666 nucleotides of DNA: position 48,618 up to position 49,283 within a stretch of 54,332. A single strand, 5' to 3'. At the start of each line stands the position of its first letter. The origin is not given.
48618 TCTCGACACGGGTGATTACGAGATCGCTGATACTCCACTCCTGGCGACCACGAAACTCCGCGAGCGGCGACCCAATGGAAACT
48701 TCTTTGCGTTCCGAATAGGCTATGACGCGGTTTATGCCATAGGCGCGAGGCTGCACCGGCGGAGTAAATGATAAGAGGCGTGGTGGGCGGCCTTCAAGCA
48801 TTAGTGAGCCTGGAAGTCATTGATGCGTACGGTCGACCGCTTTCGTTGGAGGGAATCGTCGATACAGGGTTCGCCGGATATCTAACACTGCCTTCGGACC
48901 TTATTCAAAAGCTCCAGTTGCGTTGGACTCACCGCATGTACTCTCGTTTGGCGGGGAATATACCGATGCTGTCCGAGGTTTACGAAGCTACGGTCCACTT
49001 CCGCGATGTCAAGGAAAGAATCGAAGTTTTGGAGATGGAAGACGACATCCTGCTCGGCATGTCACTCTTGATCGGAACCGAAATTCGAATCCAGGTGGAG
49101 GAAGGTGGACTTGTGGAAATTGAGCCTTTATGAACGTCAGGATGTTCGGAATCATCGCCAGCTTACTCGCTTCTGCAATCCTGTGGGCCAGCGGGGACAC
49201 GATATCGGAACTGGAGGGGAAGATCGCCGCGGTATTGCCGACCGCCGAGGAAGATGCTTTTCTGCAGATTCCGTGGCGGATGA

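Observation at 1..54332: Hyper-abundant quasi-palindrome GGAWTCC (usually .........-like) spread through genes and spacers, reminiscent of cyanobacterial HIP1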

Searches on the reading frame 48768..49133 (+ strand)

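Call 74: search_protein_families(library=pfam, proteins=[window:48768-49133:+], max_evalue=0.01)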
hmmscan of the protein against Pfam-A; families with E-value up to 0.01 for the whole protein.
window:48768-49133:+ (121 aa): 1 family
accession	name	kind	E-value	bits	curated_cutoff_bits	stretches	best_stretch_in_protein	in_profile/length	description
PF13975.11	gag-asp_proteas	-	0.00085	20.3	28.2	1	28-101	11-90/92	gag-polyprotein putative aspartyl protease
